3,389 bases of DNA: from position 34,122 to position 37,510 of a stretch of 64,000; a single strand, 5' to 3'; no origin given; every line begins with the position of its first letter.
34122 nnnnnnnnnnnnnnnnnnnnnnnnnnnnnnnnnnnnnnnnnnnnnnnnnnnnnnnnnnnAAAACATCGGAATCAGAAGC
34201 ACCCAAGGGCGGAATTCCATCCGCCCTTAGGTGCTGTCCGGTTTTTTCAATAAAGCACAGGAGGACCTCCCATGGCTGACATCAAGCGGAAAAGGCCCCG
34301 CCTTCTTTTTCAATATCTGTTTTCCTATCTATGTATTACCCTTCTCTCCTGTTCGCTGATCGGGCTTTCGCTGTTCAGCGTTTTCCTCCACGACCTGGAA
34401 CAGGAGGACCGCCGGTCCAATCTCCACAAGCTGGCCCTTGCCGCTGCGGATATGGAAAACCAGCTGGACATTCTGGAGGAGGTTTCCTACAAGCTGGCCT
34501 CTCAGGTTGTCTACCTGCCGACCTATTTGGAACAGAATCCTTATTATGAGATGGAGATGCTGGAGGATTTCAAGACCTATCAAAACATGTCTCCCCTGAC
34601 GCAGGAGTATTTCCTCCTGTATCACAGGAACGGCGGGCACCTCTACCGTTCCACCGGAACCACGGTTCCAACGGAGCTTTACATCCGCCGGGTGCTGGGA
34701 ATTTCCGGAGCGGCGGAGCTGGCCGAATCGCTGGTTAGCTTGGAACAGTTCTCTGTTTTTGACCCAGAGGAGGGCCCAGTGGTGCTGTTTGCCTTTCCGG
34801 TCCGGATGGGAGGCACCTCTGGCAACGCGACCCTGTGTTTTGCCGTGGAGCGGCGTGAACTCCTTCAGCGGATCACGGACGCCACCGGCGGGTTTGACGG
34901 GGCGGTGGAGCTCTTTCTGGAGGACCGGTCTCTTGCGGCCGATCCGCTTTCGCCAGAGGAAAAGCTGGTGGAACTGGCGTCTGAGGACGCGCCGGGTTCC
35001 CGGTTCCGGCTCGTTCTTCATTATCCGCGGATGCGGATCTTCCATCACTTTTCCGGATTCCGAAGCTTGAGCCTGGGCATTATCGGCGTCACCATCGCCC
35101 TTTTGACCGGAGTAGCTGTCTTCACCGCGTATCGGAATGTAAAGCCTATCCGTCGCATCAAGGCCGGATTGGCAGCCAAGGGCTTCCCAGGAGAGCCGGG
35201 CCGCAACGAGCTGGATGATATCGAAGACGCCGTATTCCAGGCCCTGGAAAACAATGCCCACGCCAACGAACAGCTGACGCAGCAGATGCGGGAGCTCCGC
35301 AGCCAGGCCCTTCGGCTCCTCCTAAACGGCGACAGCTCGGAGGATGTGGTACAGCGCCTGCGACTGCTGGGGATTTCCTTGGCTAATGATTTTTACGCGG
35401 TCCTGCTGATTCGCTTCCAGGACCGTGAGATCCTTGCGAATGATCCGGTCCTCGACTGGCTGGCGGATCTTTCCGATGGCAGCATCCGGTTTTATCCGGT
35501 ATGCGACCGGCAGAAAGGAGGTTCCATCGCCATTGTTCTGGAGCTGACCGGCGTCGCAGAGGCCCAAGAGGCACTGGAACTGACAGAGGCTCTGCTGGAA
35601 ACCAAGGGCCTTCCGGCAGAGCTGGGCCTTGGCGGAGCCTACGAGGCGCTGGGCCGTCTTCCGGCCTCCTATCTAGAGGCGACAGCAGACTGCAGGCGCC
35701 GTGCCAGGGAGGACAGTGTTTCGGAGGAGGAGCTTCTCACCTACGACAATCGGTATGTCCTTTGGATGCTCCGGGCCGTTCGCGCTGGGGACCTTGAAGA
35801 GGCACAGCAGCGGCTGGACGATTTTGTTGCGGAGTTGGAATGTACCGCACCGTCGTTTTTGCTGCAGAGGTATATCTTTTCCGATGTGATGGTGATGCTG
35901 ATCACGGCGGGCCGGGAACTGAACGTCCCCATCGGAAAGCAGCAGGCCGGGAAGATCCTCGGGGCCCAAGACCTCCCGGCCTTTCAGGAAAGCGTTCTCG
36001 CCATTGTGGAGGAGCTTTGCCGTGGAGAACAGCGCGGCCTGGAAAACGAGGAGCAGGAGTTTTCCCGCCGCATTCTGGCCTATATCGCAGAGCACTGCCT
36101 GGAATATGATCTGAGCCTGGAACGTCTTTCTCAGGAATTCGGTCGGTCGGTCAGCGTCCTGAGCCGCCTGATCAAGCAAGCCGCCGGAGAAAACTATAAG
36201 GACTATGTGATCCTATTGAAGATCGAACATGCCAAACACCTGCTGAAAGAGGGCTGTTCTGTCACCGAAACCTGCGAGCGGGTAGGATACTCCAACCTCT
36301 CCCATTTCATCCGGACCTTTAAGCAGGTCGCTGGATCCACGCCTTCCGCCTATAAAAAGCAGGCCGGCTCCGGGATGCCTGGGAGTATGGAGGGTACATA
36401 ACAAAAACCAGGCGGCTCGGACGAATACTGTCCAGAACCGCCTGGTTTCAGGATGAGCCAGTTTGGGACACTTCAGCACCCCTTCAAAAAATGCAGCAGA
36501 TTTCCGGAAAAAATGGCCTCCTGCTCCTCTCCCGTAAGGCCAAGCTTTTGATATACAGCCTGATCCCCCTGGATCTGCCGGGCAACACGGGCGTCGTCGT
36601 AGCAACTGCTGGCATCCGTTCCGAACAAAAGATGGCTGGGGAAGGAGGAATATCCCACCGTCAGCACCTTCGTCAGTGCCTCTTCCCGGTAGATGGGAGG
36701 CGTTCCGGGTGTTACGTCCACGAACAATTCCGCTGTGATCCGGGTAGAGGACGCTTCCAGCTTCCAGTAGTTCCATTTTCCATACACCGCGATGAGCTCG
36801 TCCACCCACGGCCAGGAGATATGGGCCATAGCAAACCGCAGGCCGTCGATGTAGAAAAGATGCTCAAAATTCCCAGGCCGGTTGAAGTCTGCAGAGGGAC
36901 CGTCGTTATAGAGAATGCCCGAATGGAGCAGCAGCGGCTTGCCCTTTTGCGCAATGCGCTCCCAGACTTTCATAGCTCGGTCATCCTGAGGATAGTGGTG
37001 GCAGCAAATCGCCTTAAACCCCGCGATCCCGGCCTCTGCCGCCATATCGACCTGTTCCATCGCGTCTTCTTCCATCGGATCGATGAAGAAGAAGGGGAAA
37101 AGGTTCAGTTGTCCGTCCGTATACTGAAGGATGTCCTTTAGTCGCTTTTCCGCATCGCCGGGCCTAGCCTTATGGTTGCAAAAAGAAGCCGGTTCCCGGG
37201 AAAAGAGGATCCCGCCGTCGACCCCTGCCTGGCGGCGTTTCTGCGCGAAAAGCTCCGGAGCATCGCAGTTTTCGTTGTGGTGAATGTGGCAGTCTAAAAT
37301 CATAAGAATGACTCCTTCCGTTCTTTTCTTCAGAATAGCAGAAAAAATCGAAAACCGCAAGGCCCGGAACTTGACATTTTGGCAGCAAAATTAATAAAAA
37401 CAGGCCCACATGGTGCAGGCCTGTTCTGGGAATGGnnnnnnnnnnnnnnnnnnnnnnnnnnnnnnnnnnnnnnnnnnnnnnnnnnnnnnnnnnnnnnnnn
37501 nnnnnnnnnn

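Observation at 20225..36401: Catabolic island pairing a GRE with only redox enzymes and a sugar-type uptake system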

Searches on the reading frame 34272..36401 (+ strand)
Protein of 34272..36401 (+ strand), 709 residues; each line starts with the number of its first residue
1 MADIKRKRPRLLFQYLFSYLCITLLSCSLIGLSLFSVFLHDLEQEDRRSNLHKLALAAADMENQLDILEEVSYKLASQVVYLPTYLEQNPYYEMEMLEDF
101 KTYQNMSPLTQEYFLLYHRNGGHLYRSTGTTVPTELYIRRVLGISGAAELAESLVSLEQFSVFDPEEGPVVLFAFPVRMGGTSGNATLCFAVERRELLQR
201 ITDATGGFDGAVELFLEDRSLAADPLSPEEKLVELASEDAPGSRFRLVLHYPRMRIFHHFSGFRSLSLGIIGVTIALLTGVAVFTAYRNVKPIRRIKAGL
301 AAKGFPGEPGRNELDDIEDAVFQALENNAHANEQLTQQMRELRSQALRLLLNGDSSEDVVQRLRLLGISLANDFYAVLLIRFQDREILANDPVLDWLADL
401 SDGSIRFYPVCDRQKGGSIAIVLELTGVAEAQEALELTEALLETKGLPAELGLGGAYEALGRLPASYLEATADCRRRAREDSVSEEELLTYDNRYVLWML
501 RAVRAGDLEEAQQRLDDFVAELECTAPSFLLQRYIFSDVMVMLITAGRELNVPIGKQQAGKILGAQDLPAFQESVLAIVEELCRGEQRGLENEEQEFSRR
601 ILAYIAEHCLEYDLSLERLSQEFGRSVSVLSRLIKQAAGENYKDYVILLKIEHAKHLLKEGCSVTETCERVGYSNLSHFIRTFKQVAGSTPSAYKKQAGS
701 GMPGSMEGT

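Call 4: search_protein_families(library=pfam, proteins=[window:34272-36401:+])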
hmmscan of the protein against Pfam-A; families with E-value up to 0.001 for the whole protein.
window:34272-36401:+ (709 aa): 3 families
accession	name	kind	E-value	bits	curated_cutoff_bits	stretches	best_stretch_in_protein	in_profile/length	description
PF12833.13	HTH_18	-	1.8e-20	73.4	33.6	1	619-697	1-80/80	Helix-turn-helix domain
PF17853.6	GGDEF_2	-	3.1e-10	40.8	24.5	1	353-471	2-111/116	GGDEF-like domain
PF00165.29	HTH_AraC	-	2.7e-09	37.3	26.6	1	659-694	6-40/42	Bacterial regulatory helix-turn-helix proteins, AraC family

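Call 7: search_protein_families(library=ncbifam, proteins=[window:34272-36401:+])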
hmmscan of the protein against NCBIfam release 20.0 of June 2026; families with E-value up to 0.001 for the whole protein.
window:34272-36401:+ (709 aa): 24 families
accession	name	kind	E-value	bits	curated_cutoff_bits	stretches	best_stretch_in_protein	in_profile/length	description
TIGR04094.1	adjacent_YSIRK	equivalog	1.6e-16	60.2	200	1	598-695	287-383/383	YSIRK-targeted surface antigen transcriptional regulator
NF047455.1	TF_Staph_AryK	equivalog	1.3e-12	46.9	850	1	588-698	149-259/759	transcriptional regulator AryK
NF047788.1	TransRegPocR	equivalog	3.3e-10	39.7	500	1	594-698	187-291/296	transcriptional regulator PocR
NF010028.0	PRK13503.1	equivalog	7e-09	35.5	288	1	584-697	159-272/278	HTH-type transcriptional activator RhaS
NF007693.0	PRK10371.1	equivalog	9.1e-09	34.9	253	1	581-698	183-300/309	transcriptional regulator MelR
NF007860.0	PRK10572.1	equivalog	1.2e-08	34.2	208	1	599-698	183-285/292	arabinose operon transcriptional regulator AraC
NF049968.1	QhpR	equivalog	1.3e-08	34.4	250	1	590-695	179-284/284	AraC-like transcriptional regulator QhpR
NF049932.1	TranspRegBtr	equivalog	2.7e-08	32.8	900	1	599-697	167-265/531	bacillibactin transport transcriptional regulator Btr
NF007243.0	PRK09685.1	equivalog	1.2e-07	31.5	199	1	560-698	163-302/303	transcriptional regulator FeaR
NF050186.1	TransRegGliRPseudo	equivalog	1.8e-07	30.8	570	1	615-697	254-336/338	AraC family transcriptional regulator GliR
NF006902.0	PRK09393.1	equivalog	2.7e-07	30.1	425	1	600-699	224-323/327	transcriptional regulator FtrA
NF008564.0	PRK11511.1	equivalog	3.2e-06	27.3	202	1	600-696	13-109/127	MDR efflux pump AcrAB transcriptional activator MarA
NF012198.0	MarA_TF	equivalog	3.5e-06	27.2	250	1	600-695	13-108/124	MDR efflux pump AcrAB transcriptional activator MarA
NF033869.1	viru_reg_Rsp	equivalog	4.1e-06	25.5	400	1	599-696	150-247/701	AraC family transcriptional regulator Rsp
NF010026.0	PRK13501.1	equivalog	1.4e-05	24.5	363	1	627-697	206-277/290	HTH-type transcriptional activator RhaR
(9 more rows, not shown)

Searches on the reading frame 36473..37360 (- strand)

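Call 6: search_protein_families(library=pfam, proteins=[window:36473-37360:-])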
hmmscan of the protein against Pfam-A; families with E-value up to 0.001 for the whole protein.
window:36473-37360:- (295 aa): 1 family
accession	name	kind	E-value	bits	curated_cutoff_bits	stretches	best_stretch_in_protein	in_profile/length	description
PF04909.20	Amidohydro_2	-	1.9e-08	34.8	26.4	1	74-287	70-282/289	Amidohydrolase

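Call 57: search_protein_families(library=ncbifam, proteins=[window:36473-37360:-], max_evalue=0.001)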
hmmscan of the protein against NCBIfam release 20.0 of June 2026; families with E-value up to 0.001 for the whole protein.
window:36473-37360:- (295 aa): 0 families
